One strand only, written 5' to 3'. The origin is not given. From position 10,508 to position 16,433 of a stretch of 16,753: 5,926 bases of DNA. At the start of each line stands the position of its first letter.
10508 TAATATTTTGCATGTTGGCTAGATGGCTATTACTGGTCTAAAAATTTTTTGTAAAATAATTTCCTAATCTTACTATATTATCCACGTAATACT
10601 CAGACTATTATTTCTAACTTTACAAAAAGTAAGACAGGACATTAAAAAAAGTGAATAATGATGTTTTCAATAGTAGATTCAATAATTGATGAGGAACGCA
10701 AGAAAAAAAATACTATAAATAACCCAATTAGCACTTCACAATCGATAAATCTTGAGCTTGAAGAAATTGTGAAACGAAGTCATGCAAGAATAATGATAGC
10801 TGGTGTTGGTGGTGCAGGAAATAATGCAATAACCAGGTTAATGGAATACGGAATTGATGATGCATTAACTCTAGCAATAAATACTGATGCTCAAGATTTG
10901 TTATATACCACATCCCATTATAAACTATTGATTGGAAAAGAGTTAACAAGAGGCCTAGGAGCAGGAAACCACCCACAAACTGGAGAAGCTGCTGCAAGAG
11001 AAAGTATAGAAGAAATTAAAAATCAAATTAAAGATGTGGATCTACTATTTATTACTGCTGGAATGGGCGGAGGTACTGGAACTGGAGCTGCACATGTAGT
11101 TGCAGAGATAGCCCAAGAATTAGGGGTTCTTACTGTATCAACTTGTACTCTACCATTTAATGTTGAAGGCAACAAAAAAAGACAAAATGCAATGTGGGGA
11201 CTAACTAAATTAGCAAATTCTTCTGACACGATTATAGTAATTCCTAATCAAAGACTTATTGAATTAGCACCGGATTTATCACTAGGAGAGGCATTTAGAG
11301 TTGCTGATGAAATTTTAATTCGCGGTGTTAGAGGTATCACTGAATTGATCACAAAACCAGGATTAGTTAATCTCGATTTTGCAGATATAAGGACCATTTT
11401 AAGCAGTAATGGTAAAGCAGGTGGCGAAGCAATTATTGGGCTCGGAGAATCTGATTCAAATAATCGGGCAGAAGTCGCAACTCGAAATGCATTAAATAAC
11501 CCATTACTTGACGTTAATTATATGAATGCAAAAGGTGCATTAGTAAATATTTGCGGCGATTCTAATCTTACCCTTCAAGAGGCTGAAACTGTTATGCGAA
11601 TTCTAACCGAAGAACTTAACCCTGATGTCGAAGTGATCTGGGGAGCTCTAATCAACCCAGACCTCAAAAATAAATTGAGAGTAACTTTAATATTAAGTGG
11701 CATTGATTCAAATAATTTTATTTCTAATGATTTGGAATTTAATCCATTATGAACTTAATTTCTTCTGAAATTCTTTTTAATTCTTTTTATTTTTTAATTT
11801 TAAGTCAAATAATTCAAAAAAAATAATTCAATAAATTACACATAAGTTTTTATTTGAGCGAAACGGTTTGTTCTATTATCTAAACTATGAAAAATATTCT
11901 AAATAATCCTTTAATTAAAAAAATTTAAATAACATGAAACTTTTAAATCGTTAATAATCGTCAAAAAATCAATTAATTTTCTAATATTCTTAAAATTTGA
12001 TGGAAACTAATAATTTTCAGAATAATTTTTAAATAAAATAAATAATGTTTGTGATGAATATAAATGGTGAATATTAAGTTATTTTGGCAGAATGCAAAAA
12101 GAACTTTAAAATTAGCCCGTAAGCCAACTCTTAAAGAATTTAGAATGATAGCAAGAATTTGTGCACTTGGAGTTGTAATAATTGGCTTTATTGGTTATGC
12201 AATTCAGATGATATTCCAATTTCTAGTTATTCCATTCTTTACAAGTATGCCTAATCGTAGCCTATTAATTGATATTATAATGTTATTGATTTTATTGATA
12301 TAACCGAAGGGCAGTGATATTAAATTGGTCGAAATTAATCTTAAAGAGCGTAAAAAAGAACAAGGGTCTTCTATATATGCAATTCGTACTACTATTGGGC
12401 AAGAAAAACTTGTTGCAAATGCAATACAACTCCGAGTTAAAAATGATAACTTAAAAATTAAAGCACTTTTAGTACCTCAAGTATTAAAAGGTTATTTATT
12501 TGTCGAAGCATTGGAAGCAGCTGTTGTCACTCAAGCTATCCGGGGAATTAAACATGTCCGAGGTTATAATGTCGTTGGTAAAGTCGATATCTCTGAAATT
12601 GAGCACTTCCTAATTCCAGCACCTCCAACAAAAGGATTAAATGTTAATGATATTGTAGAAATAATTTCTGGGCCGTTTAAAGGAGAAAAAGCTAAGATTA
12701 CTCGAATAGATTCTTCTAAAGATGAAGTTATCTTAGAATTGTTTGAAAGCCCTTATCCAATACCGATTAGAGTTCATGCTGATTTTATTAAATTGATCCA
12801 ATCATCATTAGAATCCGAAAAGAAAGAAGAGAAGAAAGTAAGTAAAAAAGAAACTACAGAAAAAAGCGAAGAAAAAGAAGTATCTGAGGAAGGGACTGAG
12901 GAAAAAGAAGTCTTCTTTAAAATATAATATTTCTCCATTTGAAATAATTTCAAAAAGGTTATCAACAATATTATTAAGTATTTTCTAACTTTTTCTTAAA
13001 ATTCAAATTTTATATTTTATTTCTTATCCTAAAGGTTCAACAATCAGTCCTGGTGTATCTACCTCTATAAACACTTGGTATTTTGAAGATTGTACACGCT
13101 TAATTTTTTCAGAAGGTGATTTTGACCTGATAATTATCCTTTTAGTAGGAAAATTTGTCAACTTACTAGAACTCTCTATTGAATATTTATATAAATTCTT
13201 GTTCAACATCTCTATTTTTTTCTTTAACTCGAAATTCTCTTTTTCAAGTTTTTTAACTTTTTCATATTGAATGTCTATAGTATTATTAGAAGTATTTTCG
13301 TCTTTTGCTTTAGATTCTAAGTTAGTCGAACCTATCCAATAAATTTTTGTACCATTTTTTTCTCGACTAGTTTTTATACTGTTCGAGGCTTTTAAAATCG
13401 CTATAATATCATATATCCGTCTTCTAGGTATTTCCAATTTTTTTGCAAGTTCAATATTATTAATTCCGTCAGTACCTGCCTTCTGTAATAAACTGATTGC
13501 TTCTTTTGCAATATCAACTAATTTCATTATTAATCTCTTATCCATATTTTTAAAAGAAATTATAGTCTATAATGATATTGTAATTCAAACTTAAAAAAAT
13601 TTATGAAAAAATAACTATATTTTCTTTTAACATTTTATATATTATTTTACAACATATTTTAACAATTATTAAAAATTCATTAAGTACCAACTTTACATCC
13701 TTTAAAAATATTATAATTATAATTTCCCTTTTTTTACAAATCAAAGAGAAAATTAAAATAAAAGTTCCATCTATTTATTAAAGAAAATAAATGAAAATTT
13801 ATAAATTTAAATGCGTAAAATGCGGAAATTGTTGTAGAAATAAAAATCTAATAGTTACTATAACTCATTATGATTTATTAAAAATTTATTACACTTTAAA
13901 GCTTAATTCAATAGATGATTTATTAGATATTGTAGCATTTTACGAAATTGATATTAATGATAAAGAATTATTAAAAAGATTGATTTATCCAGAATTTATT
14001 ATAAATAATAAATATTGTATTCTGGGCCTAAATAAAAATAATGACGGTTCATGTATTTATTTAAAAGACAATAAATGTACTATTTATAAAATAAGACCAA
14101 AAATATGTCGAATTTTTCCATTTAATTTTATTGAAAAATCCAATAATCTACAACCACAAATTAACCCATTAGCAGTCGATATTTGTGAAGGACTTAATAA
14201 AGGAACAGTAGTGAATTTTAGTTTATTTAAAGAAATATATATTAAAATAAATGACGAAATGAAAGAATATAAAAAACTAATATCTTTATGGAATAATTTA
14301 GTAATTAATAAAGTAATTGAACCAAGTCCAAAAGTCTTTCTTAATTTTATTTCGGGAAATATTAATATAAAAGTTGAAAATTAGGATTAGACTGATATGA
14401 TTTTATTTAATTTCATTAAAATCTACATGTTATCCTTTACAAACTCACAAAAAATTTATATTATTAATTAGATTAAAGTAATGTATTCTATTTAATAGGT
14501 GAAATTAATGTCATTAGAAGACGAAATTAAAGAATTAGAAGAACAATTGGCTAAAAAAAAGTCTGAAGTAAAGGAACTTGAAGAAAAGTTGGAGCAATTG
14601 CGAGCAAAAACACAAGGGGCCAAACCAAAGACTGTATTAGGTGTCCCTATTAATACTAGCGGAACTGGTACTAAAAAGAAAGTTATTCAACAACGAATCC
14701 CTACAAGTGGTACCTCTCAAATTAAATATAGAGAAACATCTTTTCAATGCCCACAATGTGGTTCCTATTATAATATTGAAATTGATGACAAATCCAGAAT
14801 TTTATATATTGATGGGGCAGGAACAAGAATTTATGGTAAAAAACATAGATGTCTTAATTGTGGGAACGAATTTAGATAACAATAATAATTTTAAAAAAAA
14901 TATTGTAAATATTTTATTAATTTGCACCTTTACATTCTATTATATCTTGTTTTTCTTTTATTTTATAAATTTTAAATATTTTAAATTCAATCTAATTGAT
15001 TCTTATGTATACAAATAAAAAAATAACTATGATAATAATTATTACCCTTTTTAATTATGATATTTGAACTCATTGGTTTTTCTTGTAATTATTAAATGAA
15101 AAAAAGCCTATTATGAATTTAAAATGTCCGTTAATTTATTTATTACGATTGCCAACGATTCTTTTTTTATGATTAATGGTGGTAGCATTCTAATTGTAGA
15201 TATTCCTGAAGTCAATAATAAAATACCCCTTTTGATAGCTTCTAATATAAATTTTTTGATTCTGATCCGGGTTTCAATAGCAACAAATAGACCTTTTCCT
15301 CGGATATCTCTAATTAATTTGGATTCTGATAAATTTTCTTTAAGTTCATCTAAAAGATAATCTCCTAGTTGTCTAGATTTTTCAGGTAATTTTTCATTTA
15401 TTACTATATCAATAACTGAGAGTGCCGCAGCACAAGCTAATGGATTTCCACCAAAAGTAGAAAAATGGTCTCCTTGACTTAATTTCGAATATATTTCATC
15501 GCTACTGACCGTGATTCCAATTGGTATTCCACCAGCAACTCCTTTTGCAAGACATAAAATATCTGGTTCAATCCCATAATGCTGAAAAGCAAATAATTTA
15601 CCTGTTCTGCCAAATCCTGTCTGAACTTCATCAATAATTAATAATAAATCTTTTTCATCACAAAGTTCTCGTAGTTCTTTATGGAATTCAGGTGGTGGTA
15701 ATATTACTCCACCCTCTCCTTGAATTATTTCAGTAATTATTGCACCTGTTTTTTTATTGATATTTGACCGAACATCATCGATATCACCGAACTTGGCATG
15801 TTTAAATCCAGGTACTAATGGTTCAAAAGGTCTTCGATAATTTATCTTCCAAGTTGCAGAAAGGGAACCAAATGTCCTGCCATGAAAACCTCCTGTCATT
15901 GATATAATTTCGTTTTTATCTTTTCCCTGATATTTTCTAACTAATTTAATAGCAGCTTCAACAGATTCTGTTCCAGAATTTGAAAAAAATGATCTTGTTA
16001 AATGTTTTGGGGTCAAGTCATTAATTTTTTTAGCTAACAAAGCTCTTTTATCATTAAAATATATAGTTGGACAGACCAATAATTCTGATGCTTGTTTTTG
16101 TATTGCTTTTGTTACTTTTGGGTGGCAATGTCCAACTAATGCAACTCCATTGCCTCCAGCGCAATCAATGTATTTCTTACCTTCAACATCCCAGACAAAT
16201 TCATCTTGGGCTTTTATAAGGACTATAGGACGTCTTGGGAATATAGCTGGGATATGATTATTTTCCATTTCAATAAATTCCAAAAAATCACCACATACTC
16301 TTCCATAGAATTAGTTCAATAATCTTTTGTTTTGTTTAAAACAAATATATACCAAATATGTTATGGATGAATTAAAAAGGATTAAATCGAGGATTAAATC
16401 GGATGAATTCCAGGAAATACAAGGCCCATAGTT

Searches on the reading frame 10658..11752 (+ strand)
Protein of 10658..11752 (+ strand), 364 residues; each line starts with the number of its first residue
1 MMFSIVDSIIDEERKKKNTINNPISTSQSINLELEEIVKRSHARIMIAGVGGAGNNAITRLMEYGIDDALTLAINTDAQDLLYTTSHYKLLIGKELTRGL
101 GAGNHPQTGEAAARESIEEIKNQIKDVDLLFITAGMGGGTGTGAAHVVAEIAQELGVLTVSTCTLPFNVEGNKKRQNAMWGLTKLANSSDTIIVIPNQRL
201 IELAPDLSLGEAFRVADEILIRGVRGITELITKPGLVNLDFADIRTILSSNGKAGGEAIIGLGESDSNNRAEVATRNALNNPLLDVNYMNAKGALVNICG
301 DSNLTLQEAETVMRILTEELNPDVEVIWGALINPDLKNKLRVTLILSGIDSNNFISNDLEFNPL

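Call 18: search_protein_families(library=pfam, proteins=[window:10658-11752:+], max_evalue=0.001)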
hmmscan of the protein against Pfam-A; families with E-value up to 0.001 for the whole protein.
window:10658-11752:+ (364 aa): 2 families
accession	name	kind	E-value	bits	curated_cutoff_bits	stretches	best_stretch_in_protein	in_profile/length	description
PF00091.31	Tubulin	-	1.5e-45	156.3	33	1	44-203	1-188/190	Tubulin/FtsZ family, GTPase domain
PF12327.13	FtsZ_C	-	3.1e-31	108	27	1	256-350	1-95/95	FtsZ family, C-terminal domain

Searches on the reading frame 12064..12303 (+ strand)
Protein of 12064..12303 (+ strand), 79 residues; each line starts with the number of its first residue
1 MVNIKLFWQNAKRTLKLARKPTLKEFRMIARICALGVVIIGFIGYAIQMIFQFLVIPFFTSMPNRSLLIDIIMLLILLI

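Call 18: search_protein_families(library=pfam, proteins=[window:12064-12303:+], max_evalue=0.001)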
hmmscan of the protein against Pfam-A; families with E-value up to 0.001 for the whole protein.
window:12064-12303:+ (79 aa): 1 family
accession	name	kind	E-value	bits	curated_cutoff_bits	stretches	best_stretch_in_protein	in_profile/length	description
PF00584.25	SecE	-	2.9e-08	34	22.7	1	6-55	2-51/55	SecE/Sec61-gamma subunits of protein translocation complex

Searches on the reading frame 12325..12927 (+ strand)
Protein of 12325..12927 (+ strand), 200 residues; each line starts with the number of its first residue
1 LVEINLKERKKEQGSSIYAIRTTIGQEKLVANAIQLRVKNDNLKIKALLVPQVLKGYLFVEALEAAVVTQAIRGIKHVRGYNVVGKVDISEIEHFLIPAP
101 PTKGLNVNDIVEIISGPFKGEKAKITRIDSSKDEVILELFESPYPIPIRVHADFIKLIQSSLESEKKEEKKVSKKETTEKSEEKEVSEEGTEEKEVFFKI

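Call 18: search_protein_families(library=pfam, proteins=[window:12325-12927:+], max_evalue=0.001)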
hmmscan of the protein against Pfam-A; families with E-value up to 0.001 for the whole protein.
window:12325-12927:+ (200 aa): 2 families
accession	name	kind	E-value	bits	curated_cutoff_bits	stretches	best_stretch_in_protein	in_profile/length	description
PF03439.18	Spt5-NGN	-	1.9e-21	76.3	22.4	1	16-96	1-84/84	Early transcription elongation factor of RNA pol II, NGN section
PF00467.35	KOW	-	4.7e-09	36.1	22.3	1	107-138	1-32/32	KOW motif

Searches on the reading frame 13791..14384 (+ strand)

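Call 18: search_protein_families(library=pfam, proteins=[window:13791-14384:+], max_evalue=0.001)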
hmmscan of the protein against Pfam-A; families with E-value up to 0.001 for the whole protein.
window:13791-14384:+ (197 aa): 1 family
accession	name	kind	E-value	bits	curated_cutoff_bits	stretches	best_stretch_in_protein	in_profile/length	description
PF03692.20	CxxCxxCC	-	5.3e-14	53.1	23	1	7-116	1-76/85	Putative zinc- or iron-chelating domain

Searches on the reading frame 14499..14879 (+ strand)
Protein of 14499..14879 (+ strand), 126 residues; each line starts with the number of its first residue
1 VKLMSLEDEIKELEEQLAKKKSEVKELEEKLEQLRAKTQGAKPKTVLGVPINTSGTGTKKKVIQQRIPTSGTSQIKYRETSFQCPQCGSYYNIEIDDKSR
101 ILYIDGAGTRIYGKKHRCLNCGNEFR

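Call 18: search_protein_families(library=pfam, proteins=[window:14499-14879:+], max_evalue=0.001)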
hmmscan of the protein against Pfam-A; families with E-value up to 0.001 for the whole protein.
window:14499-14879:+ (126 aa): 2 families
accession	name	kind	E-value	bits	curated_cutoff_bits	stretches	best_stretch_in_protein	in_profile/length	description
PF04102.17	SlyX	-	0.00025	22.1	30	1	1-44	10-53/67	SlyX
PF07754.17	HVO_2753_ZBP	-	0.00086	19.5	33.2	0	77-89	12-24/46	Small zinc finger protein HVO_2753-like, Zn-binding pocket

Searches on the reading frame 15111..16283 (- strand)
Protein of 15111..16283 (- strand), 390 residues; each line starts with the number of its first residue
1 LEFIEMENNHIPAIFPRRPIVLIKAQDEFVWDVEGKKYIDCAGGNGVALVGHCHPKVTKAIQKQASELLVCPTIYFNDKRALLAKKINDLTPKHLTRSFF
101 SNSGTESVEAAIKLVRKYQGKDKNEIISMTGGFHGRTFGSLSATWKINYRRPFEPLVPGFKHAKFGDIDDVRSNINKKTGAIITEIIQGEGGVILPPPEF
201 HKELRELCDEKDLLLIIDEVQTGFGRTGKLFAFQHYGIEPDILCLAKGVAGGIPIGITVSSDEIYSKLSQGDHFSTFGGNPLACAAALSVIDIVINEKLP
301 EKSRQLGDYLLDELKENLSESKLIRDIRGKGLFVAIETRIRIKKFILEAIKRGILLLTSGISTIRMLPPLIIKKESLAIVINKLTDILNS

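Call 18: search_protein_families(library=pfam, proteins=[window:15111-16283:-], max_evalue=0.001)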
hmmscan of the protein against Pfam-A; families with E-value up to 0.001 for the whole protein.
window:15111-16283:- (390 aa): 2 families
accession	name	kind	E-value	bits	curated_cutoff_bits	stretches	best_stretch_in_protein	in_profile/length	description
PF00202.27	Aminotran_3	-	3.6e-118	395.2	30.5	1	20-388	11-403/403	Aminotransferase class-III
PF00155.27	Aminotran_1_2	-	0.00047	19.9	19.7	1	64-314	31-290/361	Aminotransferase class I and II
